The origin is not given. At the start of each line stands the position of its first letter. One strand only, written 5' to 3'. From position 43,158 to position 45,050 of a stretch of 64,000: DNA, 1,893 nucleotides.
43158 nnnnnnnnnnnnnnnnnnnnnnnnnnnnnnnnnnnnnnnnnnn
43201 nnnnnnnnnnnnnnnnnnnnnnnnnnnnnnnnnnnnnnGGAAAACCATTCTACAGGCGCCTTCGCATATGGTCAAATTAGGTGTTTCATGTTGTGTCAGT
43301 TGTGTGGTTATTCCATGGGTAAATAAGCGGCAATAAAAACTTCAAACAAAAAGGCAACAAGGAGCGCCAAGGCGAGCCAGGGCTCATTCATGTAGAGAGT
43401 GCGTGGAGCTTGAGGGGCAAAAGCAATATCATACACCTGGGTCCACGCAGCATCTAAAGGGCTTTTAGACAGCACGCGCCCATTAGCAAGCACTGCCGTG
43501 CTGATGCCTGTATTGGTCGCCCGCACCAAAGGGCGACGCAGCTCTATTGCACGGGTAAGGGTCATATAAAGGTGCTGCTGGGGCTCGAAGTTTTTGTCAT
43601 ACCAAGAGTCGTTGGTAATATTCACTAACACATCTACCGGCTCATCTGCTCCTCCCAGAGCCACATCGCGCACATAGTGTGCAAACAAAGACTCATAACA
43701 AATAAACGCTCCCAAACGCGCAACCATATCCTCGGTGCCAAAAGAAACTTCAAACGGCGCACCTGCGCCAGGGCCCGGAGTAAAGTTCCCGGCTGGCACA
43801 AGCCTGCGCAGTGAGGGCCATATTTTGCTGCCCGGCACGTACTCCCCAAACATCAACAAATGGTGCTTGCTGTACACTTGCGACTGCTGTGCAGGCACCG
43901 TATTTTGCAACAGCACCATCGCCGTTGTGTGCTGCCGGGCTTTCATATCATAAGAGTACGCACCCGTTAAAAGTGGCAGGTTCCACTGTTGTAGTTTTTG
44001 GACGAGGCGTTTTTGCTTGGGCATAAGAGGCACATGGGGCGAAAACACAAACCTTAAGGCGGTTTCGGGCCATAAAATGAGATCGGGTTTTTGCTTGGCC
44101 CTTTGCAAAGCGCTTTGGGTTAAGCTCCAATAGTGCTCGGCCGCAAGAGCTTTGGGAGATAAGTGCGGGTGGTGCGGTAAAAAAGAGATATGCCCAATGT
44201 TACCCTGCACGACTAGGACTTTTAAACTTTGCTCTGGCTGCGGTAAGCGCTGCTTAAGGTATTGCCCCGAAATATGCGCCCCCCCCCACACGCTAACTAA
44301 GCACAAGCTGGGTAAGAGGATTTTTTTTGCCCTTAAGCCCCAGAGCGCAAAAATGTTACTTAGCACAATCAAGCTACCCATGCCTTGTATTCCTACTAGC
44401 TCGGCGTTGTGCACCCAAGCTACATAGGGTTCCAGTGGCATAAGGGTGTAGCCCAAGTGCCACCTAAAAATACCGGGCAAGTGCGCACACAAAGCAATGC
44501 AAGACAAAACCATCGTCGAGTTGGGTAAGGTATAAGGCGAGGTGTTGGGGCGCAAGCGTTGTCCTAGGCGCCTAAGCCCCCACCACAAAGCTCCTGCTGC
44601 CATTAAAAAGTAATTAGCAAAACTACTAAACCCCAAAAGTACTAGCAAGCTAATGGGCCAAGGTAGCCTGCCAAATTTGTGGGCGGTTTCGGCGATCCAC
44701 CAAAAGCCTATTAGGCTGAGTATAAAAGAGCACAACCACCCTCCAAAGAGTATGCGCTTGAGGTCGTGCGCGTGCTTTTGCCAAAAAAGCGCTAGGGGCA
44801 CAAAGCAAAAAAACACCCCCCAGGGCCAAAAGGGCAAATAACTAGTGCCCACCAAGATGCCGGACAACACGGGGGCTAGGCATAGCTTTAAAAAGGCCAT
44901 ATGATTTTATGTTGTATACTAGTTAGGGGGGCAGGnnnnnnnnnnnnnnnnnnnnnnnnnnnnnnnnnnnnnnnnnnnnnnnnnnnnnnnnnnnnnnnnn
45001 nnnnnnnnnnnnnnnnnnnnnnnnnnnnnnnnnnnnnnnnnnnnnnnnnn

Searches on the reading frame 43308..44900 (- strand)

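Call 28: search_protein_families(library=pfam, proteins=[window:43308-44900:-], max_evalue=0.001)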
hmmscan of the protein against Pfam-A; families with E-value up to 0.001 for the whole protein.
window:43308-44900:- (530 aa): 2 families
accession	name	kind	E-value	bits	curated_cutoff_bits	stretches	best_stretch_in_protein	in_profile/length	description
PF00795.27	CN_hydrolase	-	3.2e-21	76.2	23.2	1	246-492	9-246/256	Carbon-nitrogen hydrolase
PF20154.4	LNT_N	-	3.3e-12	47.3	27.1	1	13-183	1-158/159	Apolipoprotein N-acyltransferase N-terminal domain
